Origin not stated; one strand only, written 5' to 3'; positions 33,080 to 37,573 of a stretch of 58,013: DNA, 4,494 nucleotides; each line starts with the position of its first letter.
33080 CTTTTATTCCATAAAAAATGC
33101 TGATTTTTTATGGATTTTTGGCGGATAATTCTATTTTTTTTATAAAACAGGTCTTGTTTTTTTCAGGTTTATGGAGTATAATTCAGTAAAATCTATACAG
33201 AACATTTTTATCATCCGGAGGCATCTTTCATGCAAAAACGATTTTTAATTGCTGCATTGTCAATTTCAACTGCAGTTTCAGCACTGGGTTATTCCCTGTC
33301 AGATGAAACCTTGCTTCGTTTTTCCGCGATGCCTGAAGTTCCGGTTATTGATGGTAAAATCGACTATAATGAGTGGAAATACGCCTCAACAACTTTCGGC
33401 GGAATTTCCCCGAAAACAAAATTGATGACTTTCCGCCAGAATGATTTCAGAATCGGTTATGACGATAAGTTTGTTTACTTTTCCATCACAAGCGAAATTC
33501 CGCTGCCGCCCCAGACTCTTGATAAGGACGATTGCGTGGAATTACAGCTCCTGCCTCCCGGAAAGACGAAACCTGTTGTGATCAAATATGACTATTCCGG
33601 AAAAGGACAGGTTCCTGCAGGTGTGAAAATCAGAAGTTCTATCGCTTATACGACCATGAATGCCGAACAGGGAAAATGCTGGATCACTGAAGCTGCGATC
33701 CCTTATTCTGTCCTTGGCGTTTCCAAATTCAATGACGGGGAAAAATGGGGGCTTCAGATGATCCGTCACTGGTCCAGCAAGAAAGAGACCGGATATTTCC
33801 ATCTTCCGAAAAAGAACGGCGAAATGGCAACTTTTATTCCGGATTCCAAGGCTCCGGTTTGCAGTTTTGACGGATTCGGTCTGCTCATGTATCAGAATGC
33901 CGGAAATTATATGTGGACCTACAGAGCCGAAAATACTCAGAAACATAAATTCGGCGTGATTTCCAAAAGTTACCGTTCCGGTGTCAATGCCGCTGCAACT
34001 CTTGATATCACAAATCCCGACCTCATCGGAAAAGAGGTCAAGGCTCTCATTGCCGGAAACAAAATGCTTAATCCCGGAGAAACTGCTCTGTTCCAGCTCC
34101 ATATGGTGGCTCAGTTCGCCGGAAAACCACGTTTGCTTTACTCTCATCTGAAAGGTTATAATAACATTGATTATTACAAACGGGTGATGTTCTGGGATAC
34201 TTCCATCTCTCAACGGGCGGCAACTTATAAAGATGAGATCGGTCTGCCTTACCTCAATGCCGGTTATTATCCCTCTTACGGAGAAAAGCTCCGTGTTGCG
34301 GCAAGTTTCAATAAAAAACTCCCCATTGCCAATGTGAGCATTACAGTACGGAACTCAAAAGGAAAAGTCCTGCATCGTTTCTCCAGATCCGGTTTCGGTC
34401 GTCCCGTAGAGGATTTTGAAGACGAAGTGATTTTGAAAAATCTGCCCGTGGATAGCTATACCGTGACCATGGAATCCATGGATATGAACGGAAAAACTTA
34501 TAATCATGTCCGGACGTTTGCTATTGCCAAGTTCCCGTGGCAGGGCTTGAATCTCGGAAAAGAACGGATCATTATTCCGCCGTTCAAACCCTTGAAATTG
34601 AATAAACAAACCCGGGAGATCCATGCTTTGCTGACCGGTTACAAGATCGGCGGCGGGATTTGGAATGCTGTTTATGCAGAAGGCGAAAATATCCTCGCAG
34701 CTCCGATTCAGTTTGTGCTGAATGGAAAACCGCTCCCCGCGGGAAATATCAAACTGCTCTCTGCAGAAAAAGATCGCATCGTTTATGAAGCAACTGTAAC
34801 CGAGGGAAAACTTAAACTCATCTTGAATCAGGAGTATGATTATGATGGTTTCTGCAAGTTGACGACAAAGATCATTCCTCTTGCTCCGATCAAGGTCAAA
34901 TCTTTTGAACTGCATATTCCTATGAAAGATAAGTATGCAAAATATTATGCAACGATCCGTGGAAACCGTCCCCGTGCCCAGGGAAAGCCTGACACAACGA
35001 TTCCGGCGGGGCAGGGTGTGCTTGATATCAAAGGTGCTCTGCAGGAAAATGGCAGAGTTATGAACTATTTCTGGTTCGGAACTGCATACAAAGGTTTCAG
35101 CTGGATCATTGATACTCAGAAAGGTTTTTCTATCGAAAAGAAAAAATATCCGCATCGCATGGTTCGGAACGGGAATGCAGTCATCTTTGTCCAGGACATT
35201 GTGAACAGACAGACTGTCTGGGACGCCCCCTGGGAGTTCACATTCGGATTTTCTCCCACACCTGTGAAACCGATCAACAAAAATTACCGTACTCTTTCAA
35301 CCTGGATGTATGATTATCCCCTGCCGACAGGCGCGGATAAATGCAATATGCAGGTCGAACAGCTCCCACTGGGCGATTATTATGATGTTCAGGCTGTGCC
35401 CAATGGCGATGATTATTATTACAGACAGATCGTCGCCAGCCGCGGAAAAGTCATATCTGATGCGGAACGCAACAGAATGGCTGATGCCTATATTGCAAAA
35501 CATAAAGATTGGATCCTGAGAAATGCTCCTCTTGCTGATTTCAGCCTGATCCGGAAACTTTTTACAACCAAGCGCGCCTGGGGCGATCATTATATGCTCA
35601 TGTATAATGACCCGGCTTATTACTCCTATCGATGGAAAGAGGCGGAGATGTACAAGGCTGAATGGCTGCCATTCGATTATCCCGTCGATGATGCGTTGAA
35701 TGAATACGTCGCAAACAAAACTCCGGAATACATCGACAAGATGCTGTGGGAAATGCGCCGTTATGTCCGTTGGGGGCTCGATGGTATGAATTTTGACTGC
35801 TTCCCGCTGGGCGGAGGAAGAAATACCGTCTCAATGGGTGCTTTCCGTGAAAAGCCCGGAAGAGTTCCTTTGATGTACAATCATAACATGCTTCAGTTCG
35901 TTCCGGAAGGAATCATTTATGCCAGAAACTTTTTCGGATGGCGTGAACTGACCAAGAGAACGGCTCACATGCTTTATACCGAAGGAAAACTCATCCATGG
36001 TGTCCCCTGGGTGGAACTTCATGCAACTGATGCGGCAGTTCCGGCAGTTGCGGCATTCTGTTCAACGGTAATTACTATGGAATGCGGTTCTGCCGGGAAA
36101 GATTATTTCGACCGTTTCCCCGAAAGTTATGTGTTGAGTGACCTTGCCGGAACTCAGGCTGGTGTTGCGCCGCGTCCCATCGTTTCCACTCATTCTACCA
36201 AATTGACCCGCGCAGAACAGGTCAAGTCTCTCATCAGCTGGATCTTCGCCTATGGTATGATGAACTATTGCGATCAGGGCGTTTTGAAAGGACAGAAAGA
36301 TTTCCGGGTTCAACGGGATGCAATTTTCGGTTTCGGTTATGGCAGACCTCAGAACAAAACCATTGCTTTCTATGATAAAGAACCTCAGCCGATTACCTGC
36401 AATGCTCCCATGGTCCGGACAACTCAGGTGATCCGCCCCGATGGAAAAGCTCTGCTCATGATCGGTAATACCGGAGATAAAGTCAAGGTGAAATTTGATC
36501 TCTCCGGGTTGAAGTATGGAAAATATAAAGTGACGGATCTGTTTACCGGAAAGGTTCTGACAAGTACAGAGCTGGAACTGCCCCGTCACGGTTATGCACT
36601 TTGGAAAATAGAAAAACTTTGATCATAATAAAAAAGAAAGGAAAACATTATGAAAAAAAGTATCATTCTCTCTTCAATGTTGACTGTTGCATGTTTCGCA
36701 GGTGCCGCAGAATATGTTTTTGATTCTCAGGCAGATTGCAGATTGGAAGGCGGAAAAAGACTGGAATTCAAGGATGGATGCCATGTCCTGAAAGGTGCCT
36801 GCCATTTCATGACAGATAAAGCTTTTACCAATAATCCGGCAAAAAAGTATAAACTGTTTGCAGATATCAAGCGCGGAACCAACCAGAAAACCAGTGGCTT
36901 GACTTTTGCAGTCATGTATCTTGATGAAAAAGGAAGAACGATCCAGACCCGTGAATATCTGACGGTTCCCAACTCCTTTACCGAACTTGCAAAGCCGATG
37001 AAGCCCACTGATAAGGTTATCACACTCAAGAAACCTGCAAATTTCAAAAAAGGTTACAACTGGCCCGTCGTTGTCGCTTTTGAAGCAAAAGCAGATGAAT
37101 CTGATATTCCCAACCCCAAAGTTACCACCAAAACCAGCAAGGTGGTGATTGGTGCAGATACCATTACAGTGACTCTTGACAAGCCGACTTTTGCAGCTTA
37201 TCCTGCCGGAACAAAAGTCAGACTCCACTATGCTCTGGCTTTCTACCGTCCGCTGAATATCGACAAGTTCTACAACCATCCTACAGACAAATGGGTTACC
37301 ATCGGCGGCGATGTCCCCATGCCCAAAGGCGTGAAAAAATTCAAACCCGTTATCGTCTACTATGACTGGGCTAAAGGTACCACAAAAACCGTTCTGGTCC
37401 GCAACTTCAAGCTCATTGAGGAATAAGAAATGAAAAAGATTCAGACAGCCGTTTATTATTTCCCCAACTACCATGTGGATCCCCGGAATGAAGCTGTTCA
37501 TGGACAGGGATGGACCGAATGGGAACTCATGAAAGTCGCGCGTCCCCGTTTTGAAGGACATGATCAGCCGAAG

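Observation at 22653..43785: Five tandem paralogs of a ~1130-aa secreted protein with no characterised family I can name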

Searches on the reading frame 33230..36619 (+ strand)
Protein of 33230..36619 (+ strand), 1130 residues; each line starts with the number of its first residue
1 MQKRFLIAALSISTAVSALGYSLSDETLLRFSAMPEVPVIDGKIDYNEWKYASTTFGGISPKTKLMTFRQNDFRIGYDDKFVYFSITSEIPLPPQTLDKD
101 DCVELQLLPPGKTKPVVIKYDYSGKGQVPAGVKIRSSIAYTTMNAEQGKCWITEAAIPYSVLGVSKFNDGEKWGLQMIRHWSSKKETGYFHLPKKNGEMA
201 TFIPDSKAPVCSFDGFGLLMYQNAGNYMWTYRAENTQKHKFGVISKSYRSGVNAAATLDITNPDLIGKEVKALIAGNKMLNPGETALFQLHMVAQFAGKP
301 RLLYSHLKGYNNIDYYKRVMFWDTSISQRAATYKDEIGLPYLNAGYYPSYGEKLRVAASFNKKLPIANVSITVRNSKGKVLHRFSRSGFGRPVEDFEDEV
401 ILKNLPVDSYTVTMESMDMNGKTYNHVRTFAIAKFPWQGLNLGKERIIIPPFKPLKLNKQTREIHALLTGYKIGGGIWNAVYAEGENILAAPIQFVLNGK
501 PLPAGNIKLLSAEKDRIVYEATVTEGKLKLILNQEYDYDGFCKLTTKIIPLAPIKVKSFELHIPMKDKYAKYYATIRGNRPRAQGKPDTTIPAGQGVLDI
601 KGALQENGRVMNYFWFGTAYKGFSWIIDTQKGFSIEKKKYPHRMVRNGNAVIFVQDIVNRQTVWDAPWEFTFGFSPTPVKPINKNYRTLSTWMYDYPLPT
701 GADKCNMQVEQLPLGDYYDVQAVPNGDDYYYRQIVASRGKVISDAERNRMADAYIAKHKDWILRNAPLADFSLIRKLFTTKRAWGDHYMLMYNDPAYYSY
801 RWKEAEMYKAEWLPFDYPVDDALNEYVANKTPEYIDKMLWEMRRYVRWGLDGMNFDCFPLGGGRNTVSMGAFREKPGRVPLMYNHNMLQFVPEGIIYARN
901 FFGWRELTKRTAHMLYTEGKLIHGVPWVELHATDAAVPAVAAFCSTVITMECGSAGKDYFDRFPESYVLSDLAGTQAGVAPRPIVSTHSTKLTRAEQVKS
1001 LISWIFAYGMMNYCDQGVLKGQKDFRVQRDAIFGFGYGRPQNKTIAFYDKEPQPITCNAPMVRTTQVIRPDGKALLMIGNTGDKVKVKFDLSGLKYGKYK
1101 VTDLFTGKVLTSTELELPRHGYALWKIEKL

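Call 4: search_protein_families(library=pfam, proteins=[window:33230-36619:+], max_evalue=1)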
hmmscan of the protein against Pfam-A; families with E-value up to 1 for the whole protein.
window:33230-36619:+ (1130 aa): 2 families
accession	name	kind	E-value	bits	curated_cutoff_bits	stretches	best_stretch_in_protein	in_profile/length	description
PF19543.5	GH123_N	-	1.4e-08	33.5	22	1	436-576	325-479/969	Glycoside hydrolase 123, N-terminal domain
PF17801.7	Melibiase_C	-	7.7e-06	26.4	22.9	1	1071-1127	13-71/71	Alpha galactosidase C-terminal beta sandwich domain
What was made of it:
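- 33230..36622 (+): Copy 4 (1130 aa), subclade 3/4. The full-length protein hits Melibiase_C at 26.4 bits (call 4).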

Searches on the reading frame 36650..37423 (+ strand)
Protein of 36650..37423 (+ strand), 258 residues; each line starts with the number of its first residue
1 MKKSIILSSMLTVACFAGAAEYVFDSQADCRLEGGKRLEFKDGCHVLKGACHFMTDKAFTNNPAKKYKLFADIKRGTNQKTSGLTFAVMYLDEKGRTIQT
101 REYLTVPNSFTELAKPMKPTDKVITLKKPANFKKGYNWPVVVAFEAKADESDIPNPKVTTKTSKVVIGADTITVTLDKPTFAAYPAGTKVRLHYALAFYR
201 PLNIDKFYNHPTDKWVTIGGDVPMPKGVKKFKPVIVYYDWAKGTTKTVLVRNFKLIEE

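Call 8: search_protein_families(library=pfam, proteins=[window:36650-37423:+], max_evalue=0.001)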
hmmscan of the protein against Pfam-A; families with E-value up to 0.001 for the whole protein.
window:36650-37423:+ (258 aa): 0 families

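Call 45: search_protein_families(library=pfam, proteins=[window:36650-37423:+], max_evalue=0.1)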
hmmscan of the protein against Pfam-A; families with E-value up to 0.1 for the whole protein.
window:36650-37423:+ (258 aa): 0 families
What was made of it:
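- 36650..37426 (+): A 258-aa protein with a signal-peptide-like N-terminus and no Pfam hit. It is a conserved partner of the big genes in close relatives. No Pfam family (calls 8, 45).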
